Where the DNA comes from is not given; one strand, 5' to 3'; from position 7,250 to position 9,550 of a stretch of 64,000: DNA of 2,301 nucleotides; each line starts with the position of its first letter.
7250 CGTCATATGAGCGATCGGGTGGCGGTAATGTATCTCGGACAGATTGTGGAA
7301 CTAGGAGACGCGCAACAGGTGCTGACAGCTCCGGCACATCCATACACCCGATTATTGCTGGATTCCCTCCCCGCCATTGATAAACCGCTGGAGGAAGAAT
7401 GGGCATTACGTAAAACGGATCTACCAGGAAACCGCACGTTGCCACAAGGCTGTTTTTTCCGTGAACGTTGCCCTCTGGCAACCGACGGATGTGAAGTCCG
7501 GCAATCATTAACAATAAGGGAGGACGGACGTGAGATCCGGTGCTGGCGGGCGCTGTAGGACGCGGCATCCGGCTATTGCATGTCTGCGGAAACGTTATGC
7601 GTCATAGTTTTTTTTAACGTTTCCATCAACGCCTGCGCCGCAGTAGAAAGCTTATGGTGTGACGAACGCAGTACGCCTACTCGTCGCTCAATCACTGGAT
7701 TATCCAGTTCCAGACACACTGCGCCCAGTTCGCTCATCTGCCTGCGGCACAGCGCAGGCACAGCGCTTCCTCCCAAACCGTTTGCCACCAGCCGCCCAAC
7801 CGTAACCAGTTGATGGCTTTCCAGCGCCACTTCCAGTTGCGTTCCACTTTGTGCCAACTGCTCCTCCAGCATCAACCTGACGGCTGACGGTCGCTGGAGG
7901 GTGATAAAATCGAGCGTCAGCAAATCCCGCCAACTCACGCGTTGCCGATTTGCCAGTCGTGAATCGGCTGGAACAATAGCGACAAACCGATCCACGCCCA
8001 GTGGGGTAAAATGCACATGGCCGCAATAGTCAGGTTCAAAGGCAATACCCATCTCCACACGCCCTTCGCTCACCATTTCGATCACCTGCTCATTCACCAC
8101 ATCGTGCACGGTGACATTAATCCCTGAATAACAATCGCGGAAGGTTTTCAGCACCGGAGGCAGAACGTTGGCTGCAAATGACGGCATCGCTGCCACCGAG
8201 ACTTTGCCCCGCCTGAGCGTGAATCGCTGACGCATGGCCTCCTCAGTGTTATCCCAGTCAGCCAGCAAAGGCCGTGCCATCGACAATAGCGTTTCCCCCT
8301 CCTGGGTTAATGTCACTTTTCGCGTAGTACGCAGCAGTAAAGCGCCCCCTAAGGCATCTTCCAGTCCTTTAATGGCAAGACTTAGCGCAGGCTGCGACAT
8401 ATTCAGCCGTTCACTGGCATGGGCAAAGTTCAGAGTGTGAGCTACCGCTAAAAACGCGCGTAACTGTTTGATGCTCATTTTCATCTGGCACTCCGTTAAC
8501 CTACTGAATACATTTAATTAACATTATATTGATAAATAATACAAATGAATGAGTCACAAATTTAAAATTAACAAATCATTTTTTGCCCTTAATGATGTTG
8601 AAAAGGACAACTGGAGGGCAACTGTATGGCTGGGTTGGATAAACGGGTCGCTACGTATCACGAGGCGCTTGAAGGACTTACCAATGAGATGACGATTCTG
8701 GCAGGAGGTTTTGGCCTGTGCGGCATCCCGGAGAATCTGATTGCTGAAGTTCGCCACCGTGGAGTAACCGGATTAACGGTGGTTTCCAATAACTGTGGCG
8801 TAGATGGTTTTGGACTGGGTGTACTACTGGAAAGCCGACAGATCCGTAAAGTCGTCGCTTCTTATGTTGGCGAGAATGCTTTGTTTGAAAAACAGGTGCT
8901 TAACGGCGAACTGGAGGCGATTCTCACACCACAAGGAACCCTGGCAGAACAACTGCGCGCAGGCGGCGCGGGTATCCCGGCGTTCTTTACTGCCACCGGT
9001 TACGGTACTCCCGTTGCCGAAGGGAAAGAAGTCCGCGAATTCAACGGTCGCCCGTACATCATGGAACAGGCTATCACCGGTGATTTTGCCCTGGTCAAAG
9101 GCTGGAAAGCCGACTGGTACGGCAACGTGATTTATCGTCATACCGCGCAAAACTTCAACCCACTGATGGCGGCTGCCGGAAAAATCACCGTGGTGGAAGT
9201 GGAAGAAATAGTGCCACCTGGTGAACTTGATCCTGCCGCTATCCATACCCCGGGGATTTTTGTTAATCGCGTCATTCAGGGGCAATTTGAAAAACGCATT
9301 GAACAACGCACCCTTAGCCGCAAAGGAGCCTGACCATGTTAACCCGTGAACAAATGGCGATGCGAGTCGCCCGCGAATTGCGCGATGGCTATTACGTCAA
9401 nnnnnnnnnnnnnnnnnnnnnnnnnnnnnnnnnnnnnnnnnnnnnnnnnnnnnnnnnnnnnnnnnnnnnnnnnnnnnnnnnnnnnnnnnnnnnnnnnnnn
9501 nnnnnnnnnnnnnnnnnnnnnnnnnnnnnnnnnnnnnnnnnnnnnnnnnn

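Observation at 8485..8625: Divergent LysR/operon control region with AT-rich palindromes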

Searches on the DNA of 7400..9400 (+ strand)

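Call 4: search_dna_similar(query=window:7400-9400:+, collection=ecoli_genomes, mode=near, max_rows=10)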
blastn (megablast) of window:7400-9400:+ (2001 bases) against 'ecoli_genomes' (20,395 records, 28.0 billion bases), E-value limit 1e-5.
Records with a match: 2021; places in all: 2023; records where one place covers at least 80% of the query: 231.
Genomes with a match: 2021 of 5426; with a place that covers at least 80% of the query: 231. Places per genome that has any: lowest 1, median 1, highest 3. On chromosomes: 2020 places; on plasmids: 3.
Best place of each record, by identity: >=99% 66; 95-99% 1631; 90-95% 324.
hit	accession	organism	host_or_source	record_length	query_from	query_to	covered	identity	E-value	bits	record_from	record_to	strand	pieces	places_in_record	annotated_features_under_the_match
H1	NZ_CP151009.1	Escherichia coli strain 19KM1776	Dog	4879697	1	2001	100%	100.0%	0e+0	3696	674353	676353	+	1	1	LysR family transcriptional regulator | CoA transferase subunit A | ddpF: ABC transporter ATP-binding protein | CoA transferase subunit B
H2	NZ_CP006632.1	Escherichia coli PCN033 strain PCN033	-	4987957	1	2001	100%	100.0%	0e+0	3690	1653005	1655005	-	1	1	LysR family transcriptional regulator | CoA transferase subunit A | ddpF: oligopeptide/dipeptide ABC transporter ATP-binding protein | CoA transferase subunit B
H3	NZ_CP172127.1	Escherichia coli strain GF43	chicken meat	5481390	1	2001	100%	99.7%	0e+0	3657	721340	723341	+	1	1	LysR family transcriptional regulator | CoA transferase subunit A | ddpF: ABC transporter ATP-binding protein | CoA transferase subunit B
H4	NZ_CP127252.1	Escherichia coli strain C41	Bos taurus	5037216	1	2001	100%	99.5%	0e+0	3640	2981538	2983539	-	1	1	LysR family transcriptional regulator | CoA transferase subunit A | ddpF: oligopeptide/dipeptide ABC transporter ATP-binding protein | CoA transferase subunit B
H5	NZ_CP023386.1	Escherichia coli strain 1190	canine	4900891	1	2001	100%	99.5%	0e+0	3635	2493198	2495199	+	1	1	LysR family transcriptional regulator | CoA transferase subunit A | ddpF: oligopeptide/dipeptide ABC transporter ATP-binding protein | CoA transferase subunit B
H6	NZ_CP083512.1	Escherichia coli strain elppa4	Homo sapiens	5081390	1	2001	100%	99.5%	0e+0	3635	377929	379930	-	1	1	LysR family transcriptional regulator | CoA transferase subunit A | ddpF: oligopeptide/dipeptide ABC transporter ATP-binding protein | CoA transferase subunit B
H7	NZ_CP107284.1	Escherichia coli strain SW4848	Water from a lake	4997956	1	2001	100%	99.5%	0e+0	3635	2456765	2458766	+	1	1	LysR family transcriptional regulator | CoA transferase subunit A | ddpF: ABC transporter ATP-binding protein | CoA transferase subunit B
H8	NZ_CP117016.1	Escherichia coli strain MLI121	Homo sapiens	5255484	1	2001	100%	99.5%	0e+0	3635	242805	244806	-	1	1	LysR family transcriptional regulator | CoA transferase subunit A | ddpF: oligopeptide/dipeptide ABC transporter ATP-binding protein | CoA transferase subunit B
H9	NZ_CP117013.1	Escherichia coli strain MLI114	Homo sapiens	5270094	1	2001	100%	99.5%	0e+0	3635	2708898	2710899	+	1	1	LysR family transcriptional regulator | CoA transferase subunit A | ddpF: oligopeptide/dipeptide ABC transporter ATP-binding protein | CoA transferase subunit B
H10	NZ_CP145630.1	Escherichia coli strain S1-SRL-01-C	Homo sapiens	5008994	1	2001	100%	99.5%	0e+0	3635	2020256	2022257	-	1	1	LysR family transcriptional regulator | CoA transferase subunit A | ddpF: oligopeptide/dipeptide ABC transporter ATP-binding protein | CoA transferase subunit B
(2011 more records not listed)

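Call 5: get_annotated_region(hit=H1, flank=12000)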
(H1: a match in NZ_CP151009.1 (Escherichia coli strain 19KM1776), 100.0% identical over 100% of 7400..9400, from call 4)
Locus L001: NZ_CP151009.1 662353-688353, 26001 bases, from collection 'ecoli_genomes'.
description: Escherichia coli strain 19KM1776 chromosome, complete genome
organism: Escherichia coli strain 19KM1776 (NCBI taxid 562)
replicon: chromosome; assembly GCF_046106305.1
host: Dog; source: Rectal; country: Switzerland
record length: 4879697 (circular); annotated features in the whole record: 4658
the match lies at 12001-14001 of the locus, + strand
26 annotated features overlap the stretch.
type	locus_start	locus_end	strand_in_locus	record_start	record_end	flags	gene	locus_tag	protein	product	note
CDS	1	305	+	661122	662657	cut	gadC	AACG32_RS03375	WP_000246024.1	acid resistance gamma-aminobutyrate antiporter GadC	-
CDS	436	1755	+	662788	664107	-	digH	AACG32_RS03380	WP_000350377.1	family 10 glycosylhydrolase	-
CDS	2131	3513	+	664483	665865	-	dosC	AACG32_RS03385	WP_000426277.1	diguanylate cyclase DosC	-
CDS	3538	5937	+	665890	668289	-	dosP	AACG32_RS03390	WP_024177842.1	oxygen-sensing cyclic-di-GMP phosphodiesterase DosP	-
CDS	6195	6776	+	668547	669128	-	ddpX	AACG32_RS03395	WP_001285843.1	D-alanyl-D-alanine dipeptidase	-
CDS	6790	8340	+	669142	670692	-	ddpA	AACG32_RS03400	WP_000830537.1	ABC transporter substrate-binding protein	-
CDS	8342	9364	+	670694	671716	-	ddpB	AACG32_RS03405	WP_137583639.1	ABC transporter permease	-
CDS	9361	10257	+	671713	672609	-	ddpC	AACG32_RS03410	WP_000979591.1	D,D-dipeptide ABC transporter permease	-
CDS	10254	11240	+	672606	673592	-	ddpD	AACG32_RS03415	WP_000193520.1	ABC transporter ATP-binding protein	-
CDS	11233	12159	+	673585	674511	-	ddpF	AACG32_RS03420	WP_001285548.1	ABC transporter ATP-binding protein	-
CDS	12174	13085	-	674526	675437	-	-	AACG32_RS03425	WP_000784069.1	LysR family transcriptional regulator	-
CDS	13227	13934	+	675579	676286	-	-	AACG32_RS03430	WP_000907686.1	CoA transferase subunit A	-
CDS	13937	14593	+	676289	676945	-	-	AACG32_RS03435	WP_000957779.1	CoA transferase subunit B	-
CDS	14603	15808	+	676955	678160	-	-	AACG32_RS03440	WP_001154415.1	acetyl-CoA C-acetyltransferase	-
CDS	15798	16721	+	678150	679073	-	-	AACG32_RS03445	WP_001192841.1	3-hydroxyacyl-CoA dehydrogenase family protein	-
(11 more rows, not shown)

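Call 52: search_dna_similar(query=window:8430-8680:+, collection=ecoli_genomes, mode=near, rows=spread, max_rows=12)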
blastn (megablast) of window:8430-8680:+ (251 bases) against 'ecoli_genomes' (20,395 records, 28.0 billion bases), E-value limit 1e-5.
Records with a match: 231; places in all: 232; records where one place covers at least 80% of the query: 231.
Genomes with a match: 231 of 5426; with a place that covers at least 80% of the query: 231. Places per genome that has any: lowest 1, median 1, highest 2. On chromosomes: 232 places; on plasmids: 0.
Best place of each record, by identity: >=99% 219; 95-99% 11; 80-90% 1.
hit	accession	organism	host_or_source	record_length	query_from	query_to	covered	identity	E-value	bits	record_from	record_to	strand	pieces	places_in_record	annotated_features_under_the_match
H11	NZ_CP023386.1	Escherichia coli strain 1190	canine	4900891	1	251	100%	100.0%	8e-128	464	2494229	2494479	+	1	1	LysR family transcriptional regulator | CoA transferase subunit A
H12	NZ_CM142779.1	Escherichia coli strain GPEC1337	chicken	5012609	1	251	100%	100.0%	8e-128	464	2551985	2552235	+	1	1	LysR family transcriptional regulator | CoA transferase subunit A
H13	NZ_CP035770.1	Escherichia coli O145 strain RM8988-C1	Cattle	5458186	1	251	100%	99.6%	4e-126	459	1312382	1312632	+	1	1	LysR family transcriptional regulator | CoA transferase subunit A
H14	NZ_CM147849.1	Escherichia coli strain 33F4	Calf of Bos taurus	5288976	1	251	100%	99.6%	4e-126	459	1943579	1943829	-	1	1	CoA transferase subunit A | LysR family transcriptional regulator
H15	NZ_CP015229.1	Escherichia coli strain 06-00048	alfalfa sprout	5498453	1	251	100%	99.2%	2e-124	453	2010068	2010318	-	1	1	CoA transferase subunit A | LysR family transcriptional regulator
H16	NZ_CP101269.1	Escherichia coli strain EC21Z-048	Homo sapiens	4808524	1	251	100%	99.2%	2e-124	453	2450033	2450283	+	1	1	LysR family transcriptional regulator | CoA transferase subunit A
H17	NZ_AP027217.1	Escherichia coli strain JNE170426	Homo sapiens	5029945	1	251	100%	99.2%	2e-124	453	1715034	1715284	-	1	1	CoA transferase subunit A | LysR family transcriptional regulator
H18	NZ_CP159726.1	Escherichia coli strain Z22-7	hospital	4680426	1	251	100%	99.2%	2e-124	453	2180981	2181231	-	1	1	CoA transferase subunit A | LysR family transcriptional regulator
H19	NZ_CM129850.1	Escherichia coli strain TB06051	fresh water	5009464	1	251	100%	99.2%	2e-124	453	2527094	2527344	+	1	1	LysR family transcriptional regulator | CoA transferase subunit A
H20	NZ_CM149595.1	Escherichia coli strain MEI2BO-21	Soil surface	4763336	1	251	100%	99.2%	2e-124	453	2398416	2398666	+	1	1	LysR family transcriptional regulator | CoA transferase subunit A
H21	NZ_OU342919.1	Escherichia coli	Underground farm slurry reservoir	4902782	1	251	100%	99.2%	2e-124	453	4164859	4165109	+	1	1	LysR family transcriptional regulator | CoA transferase subunit A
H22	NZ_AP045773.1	Escherichia coli strain 23CRST013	Homo sapiens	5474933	1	251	100%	88.5%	2e-79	303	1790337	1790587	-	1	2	CoA transferase subunit A | LysR family transcriptional regulator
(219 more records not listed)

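Call 55: get_annotated_region(hit=H22, flank=9000)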
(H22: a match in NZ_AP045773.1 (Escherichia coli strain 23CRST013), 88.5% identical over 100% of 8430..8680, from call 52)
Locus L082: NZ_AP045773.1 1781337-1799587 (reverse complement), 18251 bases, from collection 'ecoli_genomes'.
description: Escherichia coli strain 23CRST013 chromosome, complete genome
organism: Escherichia coli strain 23CRST013 (NCBI taxid 562)
replicon: chromosome; assembly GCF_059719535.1
host: Homo sapiens; source: feces; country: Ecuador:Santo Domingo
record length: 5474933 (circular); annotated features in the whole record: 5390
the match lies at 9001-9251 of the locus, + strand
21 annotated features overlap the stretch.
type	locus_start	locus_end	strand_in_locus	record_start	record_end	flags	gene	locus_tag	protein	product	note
CDS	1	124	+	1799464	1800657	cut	-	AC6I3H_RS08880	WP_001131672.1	tyrosine-type recombinase/integrase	-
CDS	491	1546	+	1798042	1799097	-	-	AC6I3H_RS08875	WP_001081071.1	tetratricopeptide repeat protein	-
CDS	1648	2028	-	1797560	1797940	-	-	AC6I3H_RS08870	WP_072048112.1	ISAs1 family transposase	-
CDS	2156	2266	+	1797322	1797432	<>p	-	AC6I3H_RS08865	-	transposase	incomplete; partial in the middle of a contig; missing N-terminus and C-terminus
CDS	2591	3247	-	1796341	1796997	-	-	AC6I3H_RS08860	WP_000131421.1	EcsC family protein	-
CDS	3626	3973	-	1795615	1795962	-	-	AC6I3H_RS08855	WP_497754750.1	hypothetical protein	-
CDS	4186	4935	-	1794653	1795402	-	-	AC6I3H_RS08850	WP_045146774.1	outer membrane protein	-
CDS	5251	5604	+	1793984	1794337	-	yebF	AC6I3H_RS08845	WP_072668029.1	protein YebF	-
CDS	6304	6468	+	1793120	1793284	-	-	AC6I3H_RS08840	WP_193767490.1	hypothetical protein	-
CDS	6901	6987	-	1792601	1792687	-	-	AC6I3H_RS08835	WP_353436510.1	hypothetical protein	-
CDS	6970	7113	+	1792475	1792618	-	-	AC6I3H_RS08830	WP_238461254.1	hypothetical protein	-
CDS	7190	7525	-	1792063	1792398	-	-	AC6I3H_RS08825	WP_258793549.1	PapB/FocB family fimbrial expression transcriptional regulator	-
CDS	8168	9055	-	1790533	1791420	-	-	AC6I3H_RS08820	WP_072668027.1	LysR family transcriptional regulator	-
CDS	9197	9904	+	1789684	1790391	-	-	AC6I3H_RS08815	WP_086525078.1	CoA transferase subunit A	-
CDS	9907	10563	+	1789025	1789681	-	-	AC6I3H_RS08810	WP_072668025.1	CoA transferase subunit B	-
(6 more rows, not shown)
